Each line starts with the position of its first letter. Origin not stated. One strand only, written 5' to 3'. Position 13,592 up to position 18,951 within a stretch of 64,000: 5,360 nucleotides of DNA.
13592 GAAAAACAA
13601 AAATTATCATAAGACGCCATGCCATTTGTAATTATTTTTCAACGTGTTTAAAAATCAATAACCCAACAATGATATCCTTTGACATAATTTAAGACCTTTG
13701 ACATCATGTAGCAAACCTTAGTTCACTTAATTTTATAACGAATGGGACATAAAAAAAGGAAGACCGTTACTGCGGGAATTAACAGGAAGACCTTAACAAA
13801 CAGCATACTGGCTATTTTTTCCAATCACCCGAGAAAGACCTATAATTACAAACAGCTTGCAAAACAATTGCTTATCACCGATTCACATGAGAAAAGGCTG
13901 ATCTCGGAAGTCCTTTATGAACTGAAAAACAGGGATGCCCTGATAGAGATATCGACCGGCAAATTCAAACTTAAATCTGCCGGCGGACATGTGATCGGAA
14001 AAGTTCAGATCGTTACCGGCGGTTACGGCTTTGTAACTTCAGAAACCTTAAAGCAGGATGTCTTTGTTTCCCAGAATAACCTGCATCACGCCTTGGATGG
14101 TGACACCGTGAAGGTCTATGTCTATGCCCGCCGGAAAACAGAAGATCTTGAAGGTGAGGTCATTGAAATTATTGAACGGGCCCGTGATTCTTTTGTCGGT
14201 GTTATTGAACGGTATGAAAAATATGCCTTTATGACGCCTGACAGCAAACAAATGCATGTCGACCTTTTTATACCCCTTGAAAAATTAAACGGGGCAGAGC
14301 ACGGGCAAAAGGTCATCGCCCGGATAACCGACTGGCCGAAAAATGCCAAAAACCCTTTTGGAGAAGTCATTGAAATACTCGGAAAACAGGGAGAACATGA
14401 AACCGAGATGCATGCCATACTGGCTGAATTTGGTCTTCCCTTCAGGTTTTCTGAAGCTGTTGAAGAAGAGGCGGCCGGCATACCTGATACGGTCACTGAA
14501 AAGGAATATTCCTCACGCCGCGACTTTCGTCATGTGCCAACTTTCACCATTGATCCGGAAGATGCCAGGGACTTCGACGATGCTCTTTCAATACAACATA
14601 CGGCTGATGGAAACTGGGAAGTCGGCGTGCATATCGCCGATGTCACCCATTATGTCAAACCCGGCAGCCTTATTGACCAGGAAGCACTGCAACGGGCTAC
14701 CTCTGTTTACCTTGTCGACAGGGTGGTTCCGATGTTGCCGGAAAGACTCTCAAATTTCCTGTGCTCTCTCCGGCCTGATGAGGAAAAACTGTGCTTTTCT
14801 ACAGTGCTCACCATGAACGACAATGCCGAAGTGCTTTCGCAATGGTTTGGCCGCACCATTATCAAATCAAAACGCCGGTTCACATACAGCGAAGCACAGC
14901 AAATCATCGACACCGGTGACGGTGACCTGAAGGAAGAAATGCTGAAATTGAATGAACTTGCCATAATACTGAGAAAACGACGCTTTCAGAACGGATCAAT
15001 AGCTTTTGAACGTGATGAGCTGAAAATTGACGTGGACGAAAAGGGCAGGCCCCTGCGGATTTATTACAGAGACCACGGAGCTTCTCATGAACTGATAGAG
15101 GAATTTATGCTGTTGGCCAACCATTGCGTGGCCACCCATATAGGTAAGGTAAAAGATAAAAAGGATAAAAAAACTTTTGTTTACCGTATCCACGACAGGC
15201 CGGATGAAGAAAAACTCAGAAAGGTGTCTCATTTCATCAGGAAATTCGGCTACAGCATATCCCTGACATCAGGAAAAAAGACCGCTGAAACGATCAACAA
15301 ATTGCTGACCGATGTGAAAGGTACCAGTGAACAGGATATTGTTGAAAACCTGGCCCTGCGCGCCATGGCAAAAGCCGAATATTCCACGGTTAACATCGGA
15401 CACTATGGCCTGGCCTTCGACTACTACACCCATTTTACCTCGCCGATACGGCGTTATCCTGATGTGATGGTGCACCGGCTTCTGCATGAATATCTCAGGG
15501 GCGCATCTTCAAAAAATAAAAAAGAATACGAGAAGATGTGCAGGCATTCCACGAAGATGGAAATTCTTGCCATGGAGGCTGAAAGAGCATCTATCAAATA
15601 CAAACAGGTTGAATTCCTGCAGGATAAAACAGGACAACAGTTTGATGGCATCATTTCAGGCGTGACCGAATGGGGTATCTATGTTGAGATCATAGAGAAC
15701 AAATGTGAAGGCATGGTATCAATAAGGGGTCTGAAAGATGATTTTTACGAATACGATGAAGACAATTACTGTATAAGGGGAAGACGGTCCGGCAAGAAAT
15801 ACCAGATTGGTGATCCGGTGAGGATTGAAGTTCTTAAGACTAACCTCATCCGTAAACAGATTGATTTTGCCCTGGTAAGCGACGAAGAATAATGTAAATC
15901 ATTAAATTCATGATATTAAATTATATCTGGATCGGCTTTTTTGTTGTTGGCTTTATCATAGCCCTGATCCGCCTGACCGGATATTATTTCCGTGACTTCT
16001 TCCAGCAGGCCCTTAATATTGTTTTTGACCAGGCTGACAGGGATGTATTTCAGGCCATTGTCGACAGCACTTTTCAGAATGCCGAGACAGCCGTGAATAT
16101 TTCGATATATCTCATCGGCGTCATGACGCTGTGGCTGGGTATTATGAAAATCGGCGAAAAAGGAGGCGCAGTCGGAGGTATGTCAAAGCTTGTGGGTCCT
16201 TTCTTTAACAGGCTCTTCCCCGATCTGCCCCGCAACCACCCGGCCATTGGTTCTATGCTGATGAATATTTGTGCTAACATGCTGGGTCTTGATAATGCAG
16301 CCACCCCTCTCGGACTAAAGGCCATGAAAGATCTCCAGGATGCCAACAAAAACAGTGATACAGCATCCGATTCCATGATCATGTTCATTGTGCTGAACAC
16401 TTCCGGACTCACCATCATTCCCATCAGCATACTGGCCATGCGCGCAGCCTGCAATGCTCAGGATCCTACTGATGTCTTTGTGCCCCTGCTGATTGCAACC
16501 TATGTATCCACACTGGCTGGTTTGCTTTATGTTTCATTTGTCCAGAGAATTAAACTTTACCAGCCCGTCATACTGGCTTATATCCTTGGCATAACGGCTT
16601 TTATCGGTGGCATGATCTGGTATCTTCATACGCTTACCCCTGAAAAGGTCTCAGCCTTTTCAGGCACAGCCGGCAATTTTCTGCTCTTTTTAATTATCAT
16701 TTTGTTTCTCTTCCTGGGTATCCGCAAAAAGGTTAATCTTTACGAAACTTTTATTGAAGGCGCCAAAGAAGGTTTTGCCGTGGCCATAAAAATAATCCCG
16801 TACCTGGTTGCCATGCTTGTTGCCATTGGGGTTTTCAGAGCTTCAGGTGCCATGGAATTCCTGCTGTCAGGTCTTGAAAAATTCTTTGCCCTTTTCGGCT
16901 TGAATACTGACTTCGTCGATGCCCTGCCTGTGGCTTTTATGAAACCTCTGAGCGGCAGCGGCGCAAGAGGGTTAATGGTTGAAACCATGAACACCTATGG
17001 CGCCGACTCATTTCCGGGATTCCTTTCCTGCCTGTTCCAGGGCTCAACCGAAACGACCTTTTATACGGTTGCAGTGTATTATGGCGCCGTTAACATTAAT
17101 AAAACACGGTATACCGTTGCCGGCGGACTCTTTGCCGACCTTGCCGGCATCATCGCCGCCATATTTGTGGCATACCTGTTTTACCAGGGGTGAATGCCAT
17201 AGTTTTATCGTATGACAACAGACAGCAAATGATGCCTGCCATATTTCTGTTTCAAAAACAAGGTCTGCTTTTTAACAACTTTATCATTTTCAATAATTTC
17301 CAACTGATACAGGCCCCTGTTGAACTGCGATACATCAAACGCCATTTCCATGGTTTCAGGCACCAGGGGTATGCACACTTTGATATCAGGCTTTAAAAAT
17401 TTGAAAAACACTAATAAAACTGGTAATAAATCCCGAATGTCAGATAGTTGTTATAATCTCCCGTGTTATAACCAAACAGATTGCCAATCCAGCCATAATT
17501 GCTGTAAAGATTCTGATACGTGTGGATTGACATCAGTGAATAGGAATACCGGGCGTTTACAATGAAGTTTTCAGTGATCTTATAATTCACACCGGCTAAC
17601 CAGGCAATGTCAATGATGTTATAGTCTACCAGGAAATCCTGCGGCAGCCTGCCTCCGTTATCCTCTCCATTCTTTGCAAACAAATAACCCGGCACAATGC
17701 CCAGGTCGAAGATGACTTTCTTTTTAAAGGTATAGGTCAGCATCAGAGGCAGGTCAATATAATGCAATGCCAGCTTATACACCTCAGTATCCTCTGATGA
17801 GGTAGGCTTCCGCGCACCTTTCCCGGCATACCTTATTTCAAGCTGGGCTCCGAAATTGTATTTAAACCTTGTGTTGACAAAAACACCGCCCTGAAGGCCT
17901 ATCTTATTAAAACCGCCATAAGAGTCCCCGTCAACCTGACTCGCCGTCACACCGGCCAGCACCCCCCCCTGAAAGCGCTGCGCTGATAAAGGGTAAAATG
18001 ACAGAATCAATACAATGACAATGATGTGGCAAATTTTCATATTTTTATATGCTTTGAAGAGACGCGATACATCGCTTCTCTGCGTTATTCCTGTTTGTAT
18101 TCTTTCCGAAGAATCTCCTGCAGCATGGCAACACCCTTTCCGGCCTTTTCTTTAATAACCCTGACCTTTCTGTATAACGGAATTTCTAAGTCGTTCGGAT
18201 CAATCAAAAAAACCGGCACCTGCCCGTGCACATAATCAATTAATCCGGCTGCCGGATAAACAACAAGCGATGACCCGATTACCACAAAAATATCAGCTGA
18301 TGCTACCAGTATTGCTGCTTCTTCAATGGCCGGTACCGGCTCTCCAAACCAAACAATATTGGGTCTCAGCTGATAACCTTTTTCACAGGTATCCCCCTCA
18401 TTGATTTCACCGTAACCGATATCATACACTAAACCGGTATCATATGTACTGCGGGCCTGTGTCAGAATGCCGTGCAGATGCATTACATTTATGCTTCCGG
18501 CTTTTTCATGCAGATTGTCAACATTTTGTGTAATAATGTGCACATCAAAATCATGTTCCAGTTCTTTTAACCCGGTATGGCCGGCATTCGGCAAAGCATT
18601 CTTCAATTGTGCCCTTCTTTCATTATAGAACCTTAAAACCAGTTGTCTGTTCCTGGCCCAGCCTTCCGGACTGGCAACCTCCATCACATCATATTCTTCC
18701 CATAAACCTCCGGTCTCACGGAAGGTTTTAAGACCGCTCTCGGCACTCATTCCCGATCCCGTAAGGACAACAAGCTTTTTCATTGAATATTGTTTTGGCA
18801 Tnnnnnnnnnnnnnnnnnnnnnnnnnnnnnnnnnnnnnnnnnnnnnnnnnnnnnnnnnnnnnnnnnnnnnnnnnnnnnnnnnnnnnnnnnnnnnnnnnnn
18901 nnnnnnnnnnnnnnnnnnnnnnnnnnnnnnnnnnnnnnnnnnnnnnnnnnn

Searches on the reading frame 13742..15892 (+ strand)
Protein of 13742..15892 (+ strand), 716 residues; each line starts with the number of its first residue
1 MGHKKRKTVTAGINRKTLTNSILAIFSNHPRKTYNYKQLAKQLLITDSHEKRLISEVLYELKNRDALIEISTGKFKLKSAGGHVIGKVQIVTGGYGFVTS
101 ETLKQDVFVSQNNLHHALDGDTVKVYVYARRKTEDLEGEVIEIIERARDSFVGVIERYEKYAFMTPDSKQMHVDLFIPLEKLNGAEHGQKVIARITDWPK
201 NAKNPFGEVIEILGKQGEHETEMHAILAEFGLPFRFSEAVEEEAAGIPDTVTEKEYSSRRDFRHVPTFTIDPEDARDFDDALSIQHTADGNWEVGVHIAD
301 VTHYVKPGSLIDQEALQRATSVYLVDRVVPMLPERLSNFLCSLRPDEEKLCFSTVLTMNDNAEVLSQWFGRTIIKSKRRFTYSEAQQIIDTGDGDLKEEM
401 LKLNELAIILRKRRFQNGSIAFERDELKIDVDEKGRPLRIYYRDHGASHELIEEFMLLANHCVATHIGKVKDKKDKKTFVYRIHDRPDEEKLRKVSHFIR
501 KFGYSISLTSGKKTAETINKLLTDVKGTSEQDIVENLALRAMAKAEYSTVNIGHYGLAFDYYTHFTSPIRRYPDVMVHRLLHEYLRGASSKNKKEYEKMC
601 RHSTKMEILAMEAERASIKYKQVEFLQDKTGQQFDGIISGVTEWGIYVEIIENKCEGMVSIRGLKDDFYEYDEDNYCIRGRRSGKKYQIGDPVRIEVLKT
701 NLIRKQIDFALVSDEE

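Call 11: search_protein_families(library=pfam, proteins=[window:13742-15892:+])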
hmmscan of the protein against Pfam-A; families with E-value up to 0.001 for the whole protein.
window:13742-15892:+ (716 aa): 6 families
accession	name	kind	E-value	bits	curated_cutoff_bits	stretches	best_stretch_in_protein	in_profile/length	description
PF00773.25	RNB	-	5e-116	388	29.3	1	259-586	1-325/326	RNB domain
PF17876.7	CSD2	-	6.5e-34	116.3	26.2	2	163-237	1-74/74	Cold shock domain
PF08206.17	OB_RNB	-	1.3e-21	76.4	24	2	86-143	1-58/58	Ribonuclease B OB domain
PF17849.7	OB_Dis3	-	9e-13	48.6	22.8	1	184-230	30-76/77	Dis3-like cold-shock domain 2 (CSD2)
PF00575.29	S1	-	3.9e-12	46.8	22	1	628-709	2-71/74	S1 RNA binding domain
PF22896.3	OB_RNR_1st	-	3.9e-07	30.6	28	1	54-131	17-93/99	Ribonuclease R, OB first domain, N-terminal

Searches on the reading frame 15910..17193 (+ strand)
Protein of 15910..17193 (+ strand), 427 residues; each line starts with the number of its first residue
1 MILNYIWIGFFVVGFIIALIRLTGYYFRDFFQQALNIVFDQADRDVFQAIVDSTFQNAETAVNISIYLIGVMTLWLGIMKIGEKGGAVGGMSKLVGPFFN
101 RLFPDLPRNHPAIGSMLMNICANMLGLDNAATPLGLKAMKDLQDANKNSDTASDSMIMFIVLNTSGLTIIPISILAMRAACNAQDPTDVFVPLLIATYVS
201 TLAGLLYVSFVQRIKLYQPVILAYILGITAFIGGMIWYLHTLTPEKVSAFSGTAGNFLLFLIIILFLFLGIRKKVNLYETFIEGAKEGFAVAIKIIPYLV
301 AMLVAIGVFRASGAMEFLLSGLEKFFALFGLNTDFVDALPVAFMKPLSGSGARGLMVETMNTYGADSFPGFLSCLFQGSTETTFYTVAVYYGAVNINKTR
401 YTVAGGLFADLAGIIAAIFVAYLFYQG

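Call 11: search_protein_families(library=pfam, proteins=[window:15910-17193:+])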
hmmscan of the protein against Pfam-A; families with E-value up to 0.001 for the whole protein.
window:15910-17193:+ (427 aa): 1 family
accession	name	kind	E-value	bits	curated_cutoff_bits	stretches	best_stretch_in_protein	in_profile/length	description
PF07670.19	Gate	-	4.4e-21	75.7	29.6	2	292-396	1-103/104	Nucleoside recognition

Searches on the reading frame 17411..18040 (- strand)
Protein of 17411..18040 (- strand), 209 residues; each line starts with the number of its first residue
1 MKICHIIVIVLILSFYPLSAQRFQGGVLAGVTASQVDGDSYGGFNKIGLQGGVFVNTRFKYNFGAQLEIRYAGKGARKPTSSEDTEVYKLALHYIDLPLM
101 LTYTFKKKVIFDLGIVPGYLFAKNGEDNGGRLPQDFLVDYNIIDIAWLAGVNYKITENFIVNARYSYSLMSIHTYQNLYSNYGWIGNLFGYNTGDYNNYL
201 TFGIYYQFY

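Call 11: search_protein_families(library=pfam, proteins=[window:17411-18040:-])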
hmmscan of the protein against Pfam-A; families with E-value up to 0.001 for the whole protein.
window:17411-18040:- (209 aa): 2 families
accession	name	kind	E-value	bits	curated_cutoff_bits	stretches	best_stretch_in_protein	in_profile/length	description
PF13568.12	OMP_b-brl_2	-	5.2e-22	79.2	27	1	21-173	3-174/175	Outer membrane protein beta-barrel domain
PF13505.12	OMP_b-brl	-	7.4e-12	46.2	28.7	1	10-208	5-175/175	Outer membrane protein beta-barrel domain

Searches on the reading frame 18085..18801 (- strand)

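Call 11: search_protein_families(library=pfam, proteins=[window:18085-18801:-])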
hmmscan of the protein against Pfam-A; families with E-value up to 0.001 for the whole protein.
window:18085-18801:- (238 aa): 1 family
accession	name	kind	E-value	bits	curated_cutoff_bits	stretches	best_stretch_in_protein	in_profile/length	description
PF02146.23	SIR2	-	1.4e-38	133.1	24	1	15-183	1-180/180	Sir2 family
